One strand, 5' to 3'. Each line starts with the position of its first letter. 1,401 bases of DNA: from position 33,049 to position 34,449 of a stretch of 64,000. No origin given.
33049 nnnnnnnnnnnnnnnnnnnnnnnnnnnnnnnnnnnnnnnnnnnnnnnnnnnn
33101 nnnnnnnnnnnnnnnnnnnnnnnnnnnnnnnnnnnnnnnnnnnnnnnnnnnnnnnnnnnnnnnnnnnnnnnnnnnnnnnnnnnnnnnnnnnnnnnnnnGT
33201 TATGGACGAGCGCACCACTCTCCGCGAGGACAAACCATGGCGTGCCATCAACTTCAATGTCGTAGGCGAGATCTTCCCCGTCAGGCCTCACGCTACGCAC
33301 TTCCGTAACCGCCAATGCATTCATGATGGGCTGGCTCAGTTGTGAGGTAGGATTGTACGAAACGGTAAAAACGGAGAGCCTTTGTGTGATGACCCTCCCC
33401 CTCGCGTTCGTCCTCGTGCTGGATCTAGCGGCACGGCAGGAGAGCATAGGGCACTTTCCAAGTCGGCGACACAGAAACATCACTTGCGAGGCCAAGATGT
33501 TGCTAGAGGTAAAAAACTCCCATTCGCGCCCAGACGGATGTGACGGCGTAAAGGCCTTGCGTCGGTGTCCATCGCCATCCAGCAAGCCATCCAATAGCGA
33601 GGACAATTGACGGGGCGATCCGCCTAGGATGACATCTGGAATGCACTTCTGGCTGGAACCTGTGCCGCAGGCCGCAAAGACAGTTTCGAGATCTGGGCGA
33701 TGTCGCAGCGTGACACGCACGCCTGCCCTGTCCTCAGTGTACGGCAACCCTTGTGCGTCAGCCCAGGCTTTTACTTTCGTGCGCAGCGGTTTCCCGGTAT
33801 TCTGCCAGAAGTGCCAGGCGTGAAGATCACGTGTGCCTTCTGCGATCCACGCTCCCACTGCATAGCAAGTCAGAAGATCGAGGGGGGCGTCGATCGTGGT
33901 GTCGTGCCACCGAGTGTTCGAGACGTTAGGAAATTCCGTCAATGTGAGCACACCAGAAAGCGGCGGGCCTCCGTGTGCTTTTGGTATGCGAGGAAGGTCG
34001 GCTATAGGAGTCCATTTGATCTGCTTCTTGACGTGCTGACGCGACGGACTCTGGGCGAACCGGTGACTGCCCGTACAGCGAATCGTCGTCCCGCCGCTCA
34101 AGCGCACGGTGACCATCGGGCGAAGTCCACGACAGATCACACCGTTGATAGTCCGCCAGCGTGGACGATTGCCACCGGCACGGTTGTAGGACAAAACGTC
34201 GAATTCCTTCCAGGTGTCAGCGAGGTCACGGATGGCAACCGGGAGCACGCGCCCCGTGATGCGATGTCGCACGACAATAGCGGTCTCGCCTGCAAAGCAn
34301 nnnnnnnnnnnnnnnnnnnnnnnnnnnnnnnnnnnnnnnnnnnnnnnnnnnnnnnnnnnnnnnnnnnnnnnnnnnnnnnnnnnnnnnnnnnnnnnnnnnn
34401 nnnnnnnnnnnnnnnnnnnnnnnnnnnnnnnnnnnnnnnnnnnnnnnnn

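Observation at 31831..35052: Large terminase subunit split by an intein with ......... homing endonuclease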

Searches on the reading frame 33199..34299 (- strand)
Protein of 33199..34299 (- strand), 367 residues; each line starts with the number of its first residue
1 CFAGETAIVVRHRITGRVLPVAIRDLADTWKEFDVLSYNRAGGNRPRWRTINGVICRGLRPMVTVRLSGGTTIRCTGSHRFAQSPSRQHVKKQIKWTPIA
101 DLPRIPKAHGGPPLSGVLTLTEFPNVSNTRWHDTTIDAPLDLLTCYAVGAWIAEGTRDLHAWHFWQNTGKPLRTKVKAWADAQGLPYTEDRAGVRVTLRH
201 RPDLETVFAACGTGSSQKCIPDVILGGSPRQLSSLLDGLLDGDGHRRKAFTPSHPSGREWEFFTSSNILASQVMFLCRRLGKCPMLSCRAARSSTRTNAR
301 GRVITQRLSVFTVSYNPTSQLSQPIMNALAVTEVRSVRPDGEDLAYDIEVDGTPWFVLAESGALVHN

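Call 7: search_protein_families(library=pfam, proteins=[window:33199-34299:-], max_evalue=5)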
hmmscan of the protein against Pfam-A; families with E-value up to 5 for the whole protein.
seq(367 aa): 4 families
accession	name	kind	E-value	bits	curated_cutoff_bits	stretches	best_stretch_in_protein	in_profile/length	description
PF14890.11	Intein_splicing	-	6.2e-05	23.3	35.8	1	21-367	10-155/155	Intein splicing domain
PF14528.11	LAGLIDADG_3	-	0.038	14.7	22.5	1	233-282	4-48/82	LAGLIDADG-like domain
PF06213.17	CobT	-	0.16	11.9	26.1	1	7-33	142-168/276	Cobalamin biosynthesis protein CobT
PF13986.11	DUF4224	-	0.19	12.1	22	1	168-199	11-42/45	Domain of unknown function (DUF4224)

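Call 8: search_protein_families(library=phrogs, proteins=[window:33199-34299:-], max_evalue=1)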
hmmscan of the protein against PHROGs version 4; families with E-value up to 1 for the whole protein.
seq(367 aa): 2 families
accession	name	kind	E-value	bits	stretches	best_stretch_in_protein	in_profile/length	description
phrog_5076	-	unknown function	0.25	12.5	1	58-81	26-48/75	-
phrog_1266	-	integration and excision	0.25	12.3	1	168-200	17-50/77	excisionase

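Call 9: search_solved_structures(query=window:33199-34299:-, max_evalue=1, show_alignments=3)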
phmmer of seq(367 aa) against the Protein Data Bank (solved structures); distinct sequences matched with E-value up to 1: 4.
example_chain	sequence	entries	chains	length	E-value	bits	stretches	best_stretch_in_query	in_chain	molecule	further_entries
7cfv_A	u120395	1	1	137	0.03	16.5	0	28-81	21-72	Spl DnaX mini-intein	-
6frg_A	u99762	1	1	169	0.2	13.8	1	15-83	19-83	Replicative DNA helicase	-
6frh_A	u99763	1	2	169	0.21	13.7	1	15-83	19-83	Replicative DNA helicase,Replicative DNA helicase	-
4o1r_A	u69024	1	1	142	0.38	12.9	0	32-83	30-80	Replicative DNA helicase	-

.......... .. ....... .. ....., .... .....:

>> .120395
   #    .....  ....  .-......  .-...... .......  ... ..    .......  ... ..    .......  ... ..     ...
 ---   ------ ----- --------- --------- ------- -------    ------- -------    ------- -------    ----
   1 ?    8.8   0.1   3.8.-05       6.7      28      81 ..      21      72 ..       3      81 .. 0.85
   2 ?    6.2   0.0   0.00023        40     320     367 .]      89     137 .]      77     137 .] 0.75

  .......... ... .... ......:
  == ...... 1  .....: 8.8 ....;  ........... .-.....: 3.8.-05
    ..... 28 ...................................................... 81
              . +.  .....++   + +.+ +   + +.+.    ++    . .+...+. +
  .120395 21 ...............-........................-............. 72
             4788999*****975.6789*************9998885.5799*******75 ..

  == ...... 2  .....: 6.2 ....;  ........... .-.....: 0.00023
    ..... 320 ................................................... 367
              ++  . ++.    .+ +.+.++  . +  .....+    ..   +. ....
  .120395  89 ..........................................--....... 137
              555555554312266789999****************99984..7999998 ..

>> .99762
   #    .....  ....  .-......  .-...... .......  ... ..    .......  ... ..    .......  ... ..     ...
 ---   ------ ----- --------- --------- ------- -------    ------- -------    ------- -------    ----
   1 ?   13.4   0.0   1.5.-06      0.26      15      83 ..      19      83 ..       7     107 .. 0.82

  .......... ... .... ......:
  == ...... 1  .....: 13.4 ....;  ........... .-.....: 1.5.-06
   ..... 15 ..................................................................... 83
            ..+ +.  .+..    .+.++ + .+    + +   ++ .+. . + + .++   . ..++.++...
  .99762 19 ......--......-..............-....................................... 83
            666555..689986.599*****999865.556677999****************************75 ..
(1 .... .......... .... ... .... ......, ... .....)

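Call 13: find_homologous_proteins(query=window:33199-34299:-, max_evalue=0.001)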
Query seq(367 aa): 4839 candidates shared short words with the query, none scored E <= 0.001.

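Call 21: predict_structure(protein=window:33199-34299:-)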
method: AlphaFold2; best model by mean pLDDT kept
length: 367 residues; sequences in the alignment: 1
mean_pLDDT: 36.2   pTM: 0.25
mean pLDDT of the five models: 36.2, 34.3, 31.7, 30.0, 28.6
residues with pLDDT >= 90: 0; 70-90: 0; 50-70: 25; < 50: 342
segments of 3 or more residues with pLDDT < 50: 1-172, 198-345, 347-354, 358-367
pLDDT, mean of each block of 10 residues (from residue 1): 39 45 39 44 39 33 34 31 27 24 24 24 24 24 32 35 40 55 62 49 39 29 30 41 34 33 37 42 32 35 33 31 28 37 46 46 41
secondary structure, 60 per line:
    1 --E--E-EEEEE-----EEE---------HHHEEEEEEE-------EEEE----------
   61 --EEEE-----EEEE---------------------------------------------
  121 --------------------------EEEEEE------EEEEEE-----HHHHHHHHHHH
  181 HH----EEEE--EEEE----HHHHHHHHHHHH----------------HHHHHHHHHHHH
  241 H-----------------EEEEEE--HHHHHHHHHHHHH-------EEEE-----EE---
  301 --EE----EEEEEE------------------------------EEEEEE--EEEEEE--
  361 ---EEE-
elements in order: E8-12 E18-20 E33-39 E47-50 E63-66 E72-75 E147-152 E159-164 H170-182 E187-190 E193-196 H201-212 H229-241 E259-264 H267-279 E287-290 E309-314 E345-350 E353-358 E364-366

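Call 22: search_protein_representatives(protein=window:33199-34299:-)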
Query: 367 residues. Proteins with E-value up to 0.001 (for the whole library): 157; up to 1e-10: 24; up to 1e-30: 6. The best 150 are listed.
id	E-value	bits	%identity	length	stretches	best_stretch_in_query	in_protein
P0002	1.6e-109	382.7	54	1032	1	1-367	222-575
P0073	3.5e-101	355.3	35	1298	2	1-367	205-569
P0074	5.2e-84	298.8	46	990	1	1-367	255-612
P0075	1.8e-65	237.8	41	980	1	1-367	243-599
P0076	3.4e-47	177.7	36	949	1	1-367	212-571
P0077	4.7e-43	164.0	36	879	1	1-367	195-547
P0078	4.6e-27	111.4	33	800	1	23-367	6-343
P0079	1.3e-23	100.1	45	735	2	1-121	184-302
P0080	8.0e-21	90.8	50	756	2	1-115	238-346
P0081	8.2e-21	90.8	30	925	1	1-367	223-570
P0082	2.0e-19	86.2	37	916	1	1-283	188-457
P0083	2.8e-17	79.2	33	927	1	1-367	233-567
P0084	9.0e-15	70.9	27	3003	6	190-319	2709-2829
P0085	2.0e-14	69.8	30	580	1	1-367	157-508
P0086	2.8e-13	66.0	34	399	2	142-367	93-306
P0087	3.7e-12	62.3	32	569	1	1-367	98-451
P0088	4.6e-12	62.0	39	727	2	1-104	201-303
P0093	4.9e-11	58.7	28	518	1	1-367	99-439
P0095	9.0e-11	57.8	39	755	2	1-104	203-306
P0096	1.2e-10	57.4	24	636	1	1-367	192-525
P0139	6.7e-06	41.7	28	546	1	1-367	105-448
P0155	3.2e-05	39.5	26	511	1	1-367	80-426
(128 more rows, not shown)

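Call 28: search_solved_structures(query=A2, max_evalue=0.01, show_alignments=2)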
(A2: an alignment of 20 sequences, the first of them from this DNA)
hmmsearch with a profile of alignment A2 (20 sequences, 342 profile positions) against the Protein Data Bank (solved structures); distinct sequences matched with E-value up to 0.01: 68 (the best 60 are shown).
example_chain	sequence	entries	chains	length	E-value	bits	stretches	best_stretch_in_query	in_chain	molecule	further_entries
2cw7_A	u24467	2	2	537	2.8e-22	82.2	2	120-269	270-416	Endonuclease PI-PkoII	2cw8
7qsu_A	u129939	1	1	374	2.8e-20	75.6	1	54-342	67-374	V-ATPase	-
7qss_A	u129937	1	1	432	4.9e-19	71.5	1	54-294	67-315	V-type ATP synthase alpha chain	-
7cfv_A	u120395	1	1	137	2.7e-17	65.8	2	30-82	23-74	Spl DnaX mini-intein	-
7qil_A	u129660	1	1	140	3.8e-16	62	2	9-96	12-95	DnaE intein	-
2keq_A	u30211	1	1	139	4.2e-14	55.3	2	25-96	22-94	DNA polymerase III alpha subunit, Nucleic acid binding OB-fold tRNA/helicase-type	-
4kl5_A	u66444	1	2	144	4.9e-14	55.1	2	25-96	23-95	DNA polymerase III, alpha subunit, Nucleic acid binding, OB-fold, tRNA/helicase-type chime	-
4o1r_A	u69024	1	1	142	7.6e-14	54.4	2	300-342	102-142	Replicative DNA helicase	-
1mi8_A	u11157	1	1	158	8.8e-14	54.2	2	298-341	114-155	DnaB intein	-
5ol1_A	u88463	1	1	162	1.4e-13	53.5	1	37-111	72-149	DNA polymerase III subunit alpha,DNA polymerase III subunit alpha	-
5ol5_A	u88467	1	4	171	1.6e-13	53.4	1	37-105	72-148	DNA polymerase III subunit alpha,DNA polymerase III subunit alpha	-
5ol7_A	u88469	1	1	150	2.1e-13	53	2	23-97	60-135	DNA-directed DNA polymerase,DNA-directed DNA polymerase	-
5ol6_A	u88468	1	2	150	2.7e-13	52.6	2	23-97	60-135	Nucleic acid binding, OB-fold, tRNA/helicase-type,DNA-directed DNA polymerase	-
1zd7_A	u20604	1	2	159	2.7e-13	52.6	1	33-104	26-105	DNA polymerase III alpha subunit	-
3nzm_A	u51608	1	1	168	3.4e-13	52.3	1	33-104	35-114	DNA polymerase III subunit alpha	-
1dfa_A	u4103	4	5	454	2.9e-06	29.5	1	127-342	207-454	PI-SCEI ENDONUCLEASE | ENDONUCLEASE PI-SCEI | PI-SCEI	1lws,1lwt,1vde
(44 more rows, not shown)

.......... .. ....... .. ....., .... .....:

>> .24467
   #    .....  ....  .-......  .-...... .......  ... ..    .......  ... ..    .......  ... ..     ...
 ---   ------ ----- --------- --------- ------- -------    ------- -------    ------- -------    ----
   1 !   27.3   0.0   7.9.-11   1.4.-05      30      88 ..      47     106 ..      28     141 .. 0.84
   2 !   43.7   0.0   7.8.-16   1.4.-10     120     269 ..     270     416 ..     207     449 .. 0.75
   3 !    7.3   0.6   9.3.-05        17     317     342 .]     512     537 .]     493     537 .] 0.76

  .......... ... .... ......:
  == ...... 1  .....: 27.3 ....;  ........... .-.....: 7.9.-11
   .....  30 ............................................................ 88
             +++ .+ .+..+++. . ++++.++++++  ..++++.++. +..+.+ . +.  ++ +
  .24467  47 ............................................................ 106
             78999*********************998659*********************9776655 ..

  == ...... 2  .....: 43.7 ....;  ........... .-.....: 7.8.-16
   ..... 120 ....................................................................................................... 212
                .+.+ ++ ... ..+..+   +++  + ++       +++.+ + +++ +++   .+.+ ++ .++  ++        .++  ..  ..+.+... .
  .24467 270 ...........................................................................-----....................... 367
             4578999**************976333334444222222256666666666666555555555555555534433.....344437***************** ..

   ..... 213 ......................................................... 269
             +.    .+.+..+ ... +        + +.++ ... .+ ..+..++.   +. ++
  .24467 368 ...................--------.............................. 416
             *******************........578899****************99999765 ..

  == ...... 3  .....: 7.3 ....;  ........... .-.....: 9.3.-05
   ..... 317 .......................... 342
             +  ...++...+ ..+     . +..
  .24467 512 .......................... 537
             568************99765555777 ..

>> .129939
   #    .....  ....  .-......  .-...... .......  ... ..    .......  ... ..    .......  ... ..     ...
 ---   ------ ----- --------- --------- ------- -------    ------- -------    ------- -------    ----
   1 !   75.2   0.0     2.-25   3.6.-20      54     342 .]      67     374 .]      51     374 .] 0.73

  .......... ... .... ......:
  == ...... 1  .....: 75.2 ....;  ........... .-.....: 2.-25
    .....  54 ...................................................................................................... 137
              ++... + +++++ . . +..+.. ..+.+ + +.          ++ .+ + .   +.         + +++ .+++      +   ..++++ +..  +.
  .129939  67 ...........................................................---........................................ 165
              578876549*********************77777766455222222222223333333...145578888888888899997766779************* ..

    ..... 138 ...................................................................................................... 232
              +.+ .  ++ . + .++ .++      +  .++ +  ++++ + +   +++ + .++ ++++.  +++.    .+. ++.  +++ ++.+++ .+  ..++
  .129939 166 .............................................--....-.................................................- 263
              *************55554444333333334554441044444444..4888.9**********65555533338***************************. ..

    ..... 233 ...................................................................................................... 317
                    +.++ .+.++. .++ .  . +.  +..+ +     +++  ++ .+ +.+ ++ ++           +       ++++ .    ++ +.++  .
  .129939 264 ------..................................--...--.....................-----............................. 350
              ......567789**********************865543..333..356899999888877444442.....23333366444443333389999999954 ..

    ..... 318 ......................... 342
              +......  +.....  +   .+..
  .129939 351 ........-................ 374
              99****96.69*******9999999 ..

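Call 30: search_protein_families(library=pfam, alignment_id=A2, max_evalue=0.01)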
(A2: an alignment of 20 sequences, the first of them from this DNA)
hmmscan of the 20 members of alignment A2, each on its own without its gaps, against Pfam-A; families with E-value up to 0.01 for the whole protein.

A. member 1, seq(367 aa): 1 family
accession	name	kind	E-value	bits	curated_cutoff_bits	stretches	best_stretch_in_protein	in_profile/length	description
PF14890.11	Intein_splicing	-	6.2e-05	23.3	35.8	1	21-367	10-155/155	Intein splicing domain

B. families by the number of members that match (of 20 scanned): 5 families
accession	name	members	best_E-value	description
PF14890.11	Intein_splicing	20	4.8e-24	Intein splicing domain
PF14528.11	LAGLIDADG_3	13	2.6e-10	LAGLIDADG-like domain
PF01079.26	Hint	2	0.00094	Hint module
PF05204.19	Hom_end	1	0.0067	Homing endonuclease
PF05203.21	Hom_end_hint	1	0.0088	Hom_end-associated Hint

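Call 37: predict_structure(alignment_id=A2)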
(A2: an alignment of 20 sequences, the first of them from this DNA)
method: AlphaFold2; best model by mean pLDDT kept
length: 367 residues; sequences in the alignment: 20
mean_pLDDT: 89.1   pTM: 0.89
mean pLDDT of the five models: 89.1, 87.9, 87.6, 87.6, 87.4
residues with pLDDT >= 90: 252; 70-90: 85; 50-70: 26; < 50: 4
segments of 3 or more residues with pLDDT < 50: 130-132
pLDDT, mean of each block of 10 residues (from residue 1): 97 92 96 92 85 97 95 97 74 85 70 78 75 70 97 90 83 95 95 92 94 93 94 97 86 80 95 97 92 74 82 93 90 94 96 91 94
secondary structure, 60 per line:
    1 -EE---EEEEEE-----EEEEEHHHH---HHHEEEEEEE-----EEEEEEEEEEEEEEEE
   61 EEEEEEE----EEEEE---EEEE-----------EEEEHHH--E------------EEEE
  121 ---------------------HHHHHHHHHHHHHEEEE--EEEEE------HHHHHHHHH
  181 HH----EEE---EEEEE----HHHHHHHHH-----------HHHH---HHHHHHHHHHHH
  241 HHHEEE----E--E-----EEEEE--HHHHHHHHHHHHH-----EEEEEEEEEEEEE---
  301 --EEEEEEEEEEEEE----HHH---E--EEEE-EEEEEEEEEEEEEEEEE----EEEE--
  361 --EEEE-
elements in order: E7-12 E18-22 H23-26 E33-39 E45-67 E72-76 E80-83 E95-98 E117-120 H142-154 E155-158 E161-165 H172-182 E187-189 E193-197 H202-210 H222-225 H229-243 E244-246 E260-264 H267-279 E285-297 E303-315 E329-332 E334-350 E355-358 E363-366
